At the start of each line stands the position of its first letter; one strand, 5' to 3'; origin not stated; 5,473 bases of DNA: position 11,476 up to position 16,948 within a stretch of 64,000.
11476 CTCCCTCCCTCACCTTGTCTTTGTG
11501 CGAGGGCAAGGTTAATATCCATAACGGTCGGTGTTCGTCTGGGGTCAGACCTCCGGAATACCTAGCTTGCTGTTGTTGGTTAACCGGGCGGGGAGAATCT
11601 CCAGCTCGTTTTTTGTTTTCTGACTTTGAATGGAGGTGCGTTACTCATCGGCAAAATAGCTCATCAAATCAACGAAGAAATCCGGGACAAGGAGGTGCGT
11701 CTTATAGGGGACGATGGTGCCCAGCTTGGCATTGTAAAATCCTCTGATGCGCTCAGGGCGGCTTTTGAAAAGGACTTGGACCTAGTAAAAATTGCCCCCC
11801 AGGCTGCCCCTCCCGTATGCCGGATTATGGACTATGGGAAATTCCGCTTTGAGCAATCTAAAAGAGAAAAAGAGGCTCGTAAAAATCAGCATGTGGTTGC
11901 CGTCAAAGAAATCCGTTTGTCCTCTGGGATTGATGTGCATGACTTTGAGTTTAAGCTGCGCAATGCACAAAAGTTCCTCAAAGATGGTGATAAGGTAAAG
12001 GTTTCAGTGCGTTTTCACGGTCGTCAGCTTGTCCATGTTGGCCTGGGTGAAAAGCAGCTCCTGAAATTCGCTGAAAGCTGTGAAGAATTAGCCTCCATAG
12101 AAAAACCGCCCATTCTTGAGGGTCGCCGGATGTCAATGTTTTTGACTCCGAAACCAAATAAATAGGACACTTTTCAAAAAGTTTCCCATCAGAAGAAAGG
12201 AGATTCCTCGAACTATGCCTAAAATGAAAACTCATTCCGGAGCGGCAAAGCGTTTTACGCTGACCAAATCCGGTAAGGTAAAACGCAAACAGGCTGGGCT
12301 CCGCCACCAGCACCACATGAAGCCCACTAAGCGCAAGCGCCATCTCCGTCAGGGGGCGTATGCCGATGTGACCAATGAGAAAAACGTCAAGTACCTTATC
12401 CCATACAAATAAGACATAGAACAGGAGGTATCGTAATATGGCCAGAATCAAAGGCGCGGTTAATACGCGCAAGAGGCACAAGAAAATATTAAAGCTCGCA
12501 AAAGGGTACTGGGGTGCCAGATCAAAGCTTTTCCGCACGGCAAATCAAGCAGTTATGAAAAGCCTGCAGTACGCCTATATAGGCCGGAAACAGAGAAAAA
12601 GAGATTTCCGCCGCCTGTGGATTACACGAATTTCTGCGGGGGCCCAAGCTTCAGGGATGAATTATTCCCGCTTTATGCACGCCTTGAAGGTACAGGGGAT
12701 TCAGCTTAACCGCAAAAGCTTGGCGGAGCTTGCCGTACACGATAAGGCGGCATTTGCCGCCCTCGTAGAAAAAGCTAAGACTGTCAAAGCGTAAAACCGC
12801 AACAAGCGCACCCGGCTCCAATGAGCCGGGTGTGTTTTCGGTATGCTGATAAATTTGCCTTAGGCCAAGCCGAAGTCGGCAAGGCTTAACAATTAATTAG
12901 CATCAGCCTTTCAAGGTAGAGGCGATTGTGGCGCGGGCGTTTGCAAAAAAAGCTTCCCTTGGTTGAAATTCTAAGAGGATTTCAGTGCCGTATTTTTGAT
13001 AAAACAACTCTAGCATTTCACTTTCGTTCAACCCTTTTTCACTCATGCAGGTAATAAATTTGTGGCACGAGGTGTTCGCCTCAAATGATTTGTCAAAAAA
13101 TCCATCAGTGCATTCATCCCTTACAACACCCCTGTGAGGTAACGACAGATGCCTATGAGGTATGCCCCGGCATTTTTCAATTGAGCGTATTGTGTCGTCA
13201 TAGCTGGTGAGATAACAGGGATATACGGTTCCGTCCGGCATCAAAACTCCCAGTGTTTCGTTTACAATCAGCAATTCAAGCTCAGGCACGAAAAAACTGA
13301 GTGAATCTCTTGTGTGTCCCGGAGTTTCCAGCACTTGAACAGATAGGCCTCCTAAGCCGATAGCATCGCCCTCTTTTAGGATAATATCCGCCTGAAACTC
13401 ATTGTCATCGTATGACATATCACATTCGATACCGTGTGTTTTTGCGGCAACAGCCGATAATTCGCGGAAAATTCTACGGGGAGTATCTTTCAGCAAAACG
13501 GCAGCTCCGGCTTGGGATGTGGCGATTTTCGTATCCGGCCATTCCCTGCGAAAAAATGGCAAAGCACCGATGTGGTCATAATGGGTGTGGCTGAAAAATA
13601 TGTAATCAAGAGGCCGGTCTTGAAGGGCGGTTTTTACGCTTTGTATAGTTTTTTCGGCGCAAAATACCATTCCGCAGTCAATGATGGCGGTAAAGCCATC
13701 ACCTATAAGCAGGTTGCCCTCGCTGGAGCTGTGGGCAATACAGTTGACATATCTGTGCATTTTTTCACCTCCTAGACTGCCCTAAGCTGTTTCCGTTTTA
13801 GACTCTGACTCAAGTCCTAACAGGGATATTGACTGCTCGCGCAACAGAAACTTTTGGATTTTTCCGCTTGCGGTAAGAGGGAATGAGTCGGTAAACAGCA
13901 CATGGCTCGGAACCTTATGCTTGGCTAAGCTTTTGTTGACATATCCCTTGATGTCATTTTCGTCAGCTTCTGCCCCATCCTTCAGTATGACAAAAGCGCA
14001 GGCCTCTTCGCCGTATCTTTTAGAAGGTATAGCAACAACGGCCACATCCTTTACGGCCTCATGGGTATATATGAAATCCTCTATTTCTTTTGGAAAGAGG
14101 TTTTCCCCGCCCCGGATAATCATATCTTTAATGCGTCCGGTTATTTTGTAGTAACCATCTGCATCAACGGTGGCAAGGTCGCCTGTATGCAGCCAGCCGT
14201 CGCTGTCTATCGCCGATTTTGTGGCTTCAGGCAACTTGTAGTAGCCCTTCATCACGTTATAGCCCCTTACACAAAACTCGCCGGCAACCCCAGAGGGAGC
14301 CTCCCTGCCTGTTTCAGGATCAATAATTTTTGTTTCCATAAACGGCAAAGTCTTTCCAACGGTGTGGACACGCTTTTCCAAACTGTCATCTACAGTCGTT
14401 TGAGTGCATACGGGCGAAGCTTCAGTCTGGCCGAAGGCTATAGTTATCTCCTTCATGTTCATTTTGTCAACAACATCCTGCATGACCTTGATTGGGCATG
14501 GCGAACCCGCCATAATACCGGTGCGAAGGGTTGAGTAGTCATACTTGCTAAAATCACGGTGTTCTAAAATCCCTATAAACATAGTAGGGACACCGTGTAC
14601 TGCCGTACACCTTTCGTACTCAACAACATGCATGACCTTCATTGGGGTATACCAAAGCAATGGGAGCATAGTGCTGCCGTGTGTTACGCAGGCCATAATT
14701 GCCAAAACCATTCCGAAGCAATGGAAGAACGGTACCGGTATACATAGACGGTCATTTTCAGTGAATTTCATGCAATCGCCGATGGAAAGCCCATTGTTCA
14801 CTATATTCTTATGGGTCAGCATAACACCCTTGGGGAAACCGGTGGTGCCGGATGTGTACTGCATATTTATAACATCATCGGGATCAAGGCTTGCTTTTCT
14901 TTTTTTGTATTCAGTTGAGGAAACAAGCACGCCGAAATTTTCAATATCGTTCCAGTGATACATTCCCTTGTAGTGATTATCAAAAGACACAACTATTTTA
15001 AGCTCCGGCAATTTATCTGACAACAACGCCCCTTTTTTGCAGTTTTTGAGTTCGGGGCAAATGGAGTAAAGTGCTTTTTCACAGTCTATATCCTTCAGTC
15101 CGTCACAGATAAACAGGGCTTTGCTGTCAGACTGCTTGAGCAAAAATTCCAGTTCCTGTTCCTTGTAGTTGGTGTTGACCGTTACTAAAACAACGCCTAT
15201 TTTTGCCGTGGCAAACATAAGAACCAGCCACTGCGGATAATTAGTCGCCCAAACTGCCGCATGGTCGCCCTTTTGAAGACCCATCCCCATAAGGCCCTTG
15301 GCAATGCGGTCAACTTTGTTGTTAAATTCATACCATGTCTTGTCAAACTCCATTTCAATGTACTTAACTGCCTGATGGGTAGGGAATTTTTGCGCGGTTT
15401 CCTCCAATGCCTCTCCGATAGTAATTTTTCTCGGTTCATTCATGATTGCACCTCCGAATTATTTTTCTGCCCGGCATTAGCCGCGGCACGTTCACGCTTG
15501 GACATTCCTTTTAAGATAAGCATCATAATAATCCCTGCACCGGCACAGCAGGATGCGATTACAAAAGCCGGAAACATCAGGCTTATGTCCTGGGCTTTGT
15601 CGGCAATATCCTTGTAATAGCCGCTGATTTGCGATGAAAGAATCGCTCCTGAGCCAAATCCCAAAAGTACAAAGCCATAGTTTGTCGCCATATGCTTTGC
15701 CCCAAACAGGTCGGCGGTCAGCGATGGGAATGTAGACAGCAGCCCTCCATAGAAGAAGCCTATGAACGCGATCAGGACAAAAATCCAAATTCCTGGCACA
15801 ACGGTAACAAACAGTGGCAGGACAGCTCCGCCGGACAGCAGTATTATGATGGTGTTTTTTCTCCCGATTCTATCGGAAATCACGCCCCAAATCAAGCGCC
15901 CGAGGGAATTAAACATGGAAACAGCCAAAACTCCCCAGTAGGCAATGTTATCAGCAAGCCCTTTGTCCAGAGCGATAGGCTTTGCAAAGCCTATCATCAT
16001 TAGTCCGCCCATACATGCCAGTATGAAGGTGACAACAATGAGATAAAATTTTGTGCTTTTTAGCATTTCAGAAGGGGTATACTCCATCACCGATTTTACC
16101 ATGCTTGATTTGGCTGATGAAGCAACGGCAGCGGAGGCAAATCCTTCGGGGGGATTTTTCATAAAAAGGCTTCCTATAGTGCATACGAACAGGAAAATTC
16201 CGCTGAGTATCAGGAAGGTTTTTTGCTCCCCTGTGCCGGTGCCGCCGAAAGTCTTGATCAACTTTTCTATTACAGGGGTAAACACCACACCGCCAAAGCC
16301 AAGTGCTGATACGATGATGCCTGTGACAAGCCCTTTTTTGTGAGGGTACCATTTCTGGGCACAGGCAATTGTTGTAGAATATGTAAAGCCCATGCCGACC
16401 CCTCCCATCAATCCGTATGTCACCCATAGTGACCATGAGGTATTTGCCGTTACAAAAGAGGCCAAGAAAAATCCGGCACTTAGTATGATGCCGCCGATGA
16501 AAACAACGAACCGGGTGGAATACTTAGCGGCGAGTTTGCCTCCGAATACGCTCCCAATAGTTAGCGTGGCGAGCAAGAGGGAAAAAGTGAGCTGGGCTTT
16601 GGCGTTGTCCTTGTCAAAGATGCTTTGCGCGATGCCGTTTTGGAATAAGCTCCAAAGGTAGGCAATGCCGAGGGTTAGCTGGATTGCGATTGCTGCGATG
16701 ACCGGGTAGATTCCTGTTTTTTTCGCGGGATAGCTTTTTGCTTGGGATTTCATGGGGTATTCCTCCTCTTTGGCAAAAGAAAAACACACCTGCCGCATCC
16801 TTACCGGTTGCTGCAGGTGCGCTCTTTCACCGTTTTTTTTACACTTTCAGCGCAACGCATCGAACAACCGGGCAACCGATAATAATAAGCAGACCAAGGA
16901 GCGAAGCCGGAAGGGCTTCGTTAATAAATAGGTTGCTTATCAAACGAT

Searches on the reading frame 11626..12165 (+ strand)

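Call 79: search_protein_families(library=pfam, proteins=[window:11626-12165:+], max_evalue=0.00001)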
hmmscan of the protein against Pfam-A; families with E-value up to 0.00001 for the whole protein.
window:11626-12165:+ (179 aa): 2 families
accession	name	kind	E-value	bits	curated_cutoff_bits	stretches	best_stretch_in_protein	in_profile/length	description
PF05198.21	IF3_N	-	1.2e-33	115.6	26.9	1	15-84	1-70/70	Translation initiation factor IF-3, N-terminal domain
PF00707.27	IF3_C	-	2.1e-33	114.6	34.8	1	91-176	1-86/86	Translation initiation factor IF-3, C-terminal domain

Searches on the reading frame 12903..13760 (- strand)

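Call 5: search_protein_families(library=pfam, proteins=[window:12903-13760:-])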
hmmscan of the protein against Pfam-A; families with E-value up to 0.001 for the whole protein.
window:12903-13760:- (285 aa): 2 families
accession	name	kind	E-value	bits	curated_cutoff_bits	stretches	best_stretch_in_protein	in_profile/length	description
PF00753.33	Lactamase_B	-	4.9e-17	62.9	22.7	1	18-196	11-183/196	Metallo-beta-lactamase superfamily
PF12706.13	Lactamase_B_2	-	3.1e-08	33.9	27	1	26-120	4-99/200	Beta-lactamase superfamily domain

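Call 6: search_protein_families(library=ncbifam, proteins=[window:12903-13760:-])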
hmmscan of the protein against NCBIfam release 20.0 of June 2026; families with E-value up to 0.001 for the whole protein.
window:12903-13760:- (285 aa): 24 families
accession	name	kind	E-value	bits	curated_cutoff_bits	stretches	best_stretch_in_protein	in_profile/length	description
NF012229.1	bla_class_B_core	domain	1.2e-11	44.9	100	1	17-159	19-139/139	metallo-beta-lactamase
TIGR03413.1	GSH_gloB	equivalog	5.9e-11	42.2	200.8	1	121-170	79-128/248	hydroxyacylglutathione hydrolase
NF033105.1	bla_subclass_B3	equivalog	2.2e-10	40.3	240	1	51-159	62-156/257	subclass B3 metallo-beta-lactamase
NF040644.1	blaPAM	exception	4.6e-09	35.8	615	1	9-156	53-186/287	PAM family subclass B3 metallo-beta-lactamase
NF008887.0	PRK11921.1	equivalog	5e-08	32.2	635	1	10-89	31-110/396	anaerobic nitric oxide reductase flavorubredoxin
NF033106.1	blaL1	exception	7.3e-07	28.4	560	1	24-157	70-189/290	L1 family subclass B3 metallo-beta-lactamase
NF000438.2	blaPOM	exception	7.5e-07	28.6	610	1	24-156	68-186/286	POM family subclass B3 metallo-beta-lactamase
NF041137.2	B3_blaSPR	exception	7.6e-07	28.8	550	1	46-156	96-191/296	SPR family subclass B3 metallo-beta-lactamase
NF040469.1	blaEFM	exception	1.5e-06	27.6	610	1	17-156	74-201/302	EFM family subclass B3 metallo-beta-lactamase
NF040470.1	blaEAM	exception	1.9e-06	27.1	660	1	16-156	84-213/318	EAM family subclass B3 metallo-beta-lactamase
NF045584.1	cas14_MBL_CASP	equivalog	5e-06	25.1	800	1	25-100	26-102/612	type VII CRISPR-associated protein Cas14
NF012101.1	blaGOB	exception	5.5e-06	25.9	560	1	36-157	78-183/290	GOB family subclass B3 metallo-beta-lactamase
NF000457.2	blaPEDO-1_fam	exception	7e-06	25.7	550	1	50-158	90-184/286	PEDO-1 family subclass B3 metallo-beta-lactamase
NF033185.1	B3_Acin_new2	exception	2.7e-05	23.5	625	1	16-155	53-179/285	putative subclass B3 metallo-beta-lactamase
NF000405.1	HARLDQ_not_B3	exception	2.9e-05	23.8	350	1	26-157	53-170/267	HARLDQ motif MBL-fold protein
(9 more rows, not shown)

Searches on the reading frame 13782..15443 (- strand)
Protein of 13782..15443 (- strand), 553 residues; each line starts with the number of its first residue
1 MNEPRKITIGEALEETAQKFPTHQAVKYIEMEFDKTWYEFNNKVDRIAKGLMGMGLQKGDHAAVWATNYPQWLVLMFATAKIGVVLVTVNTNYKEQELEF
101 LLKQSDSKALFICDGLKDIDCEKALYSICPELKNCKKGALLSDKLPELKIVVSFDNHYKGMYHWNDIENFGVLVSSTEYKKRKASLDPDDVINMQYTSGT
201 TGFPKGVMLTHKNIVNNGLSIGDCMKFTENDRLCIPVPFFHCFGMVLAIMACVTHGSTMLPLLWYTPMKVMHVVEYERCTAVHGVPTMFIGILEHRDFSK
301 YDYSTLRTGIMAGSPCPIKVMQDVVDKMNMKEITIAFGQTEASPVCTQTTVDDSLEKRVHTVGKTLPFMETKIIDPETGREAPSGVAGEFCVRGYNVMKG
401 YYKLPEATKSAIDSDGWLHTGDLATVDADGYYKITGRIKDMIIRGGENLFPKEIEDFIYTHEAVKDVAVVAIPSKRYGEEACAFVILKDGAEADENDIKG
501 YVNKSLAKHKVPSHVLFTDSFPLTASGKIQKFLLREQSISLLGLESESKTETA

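Call 79: search_protein_families(library=pfam, proteins=[window:13782-15443:-], max_evalue=0.00001)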
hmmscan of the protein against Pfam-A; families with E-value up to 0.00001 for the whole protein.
window:13782-15443:- (553 aa): 2 families
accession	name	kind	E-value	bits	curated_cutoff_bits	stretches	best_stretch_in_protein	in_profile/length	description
PF00501.34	AMP-binding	-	7.9e-96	321.6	29.9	1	13-402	1-384/384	AMP-binding enzyme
PF13193.12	AMP-binding_C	-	1.7e-20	74.1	24.5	1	453-528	1-76/76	AMP-binding enzyme C-terminal domain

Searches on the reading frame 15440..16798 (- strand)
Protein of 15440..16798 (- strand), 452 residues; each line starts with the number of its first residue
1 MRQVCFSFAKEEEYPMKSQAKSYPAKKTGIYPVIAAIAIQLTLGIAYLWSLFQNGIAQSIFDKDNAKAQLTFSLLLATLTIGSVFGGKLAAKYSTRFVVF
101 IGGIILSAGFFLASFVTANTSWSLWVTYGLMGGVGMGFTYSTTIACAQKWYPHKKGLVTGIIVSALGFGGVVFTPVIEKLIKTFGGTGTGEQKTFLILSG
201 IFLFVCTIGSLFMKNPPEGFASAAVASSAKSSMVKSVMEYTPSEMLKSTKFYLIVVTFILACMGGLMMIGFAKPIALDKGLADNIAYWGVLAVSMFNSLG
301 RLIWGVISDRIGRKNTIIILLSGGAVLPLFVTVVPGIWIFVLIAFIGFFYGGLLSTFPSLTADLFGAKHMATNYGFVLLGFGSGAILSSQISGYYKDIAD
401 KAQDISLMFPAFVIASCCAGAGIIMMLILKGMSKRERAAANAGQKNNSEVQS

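Call 79: search_protein_families(library=pfam, proteins=[window:15440-16798:-], max_evalue=0.00001)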
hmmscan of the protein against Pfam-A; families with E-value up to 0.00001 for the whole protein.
window:15440-16798:- (452 aa): 1 family
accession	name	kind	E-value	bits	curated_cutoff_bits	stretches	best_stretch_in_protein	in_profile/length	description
PF07690.21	MFS_1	-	3.7e-31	108.7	33.4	1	41-388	8-346/347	Major Facilitator Superfamily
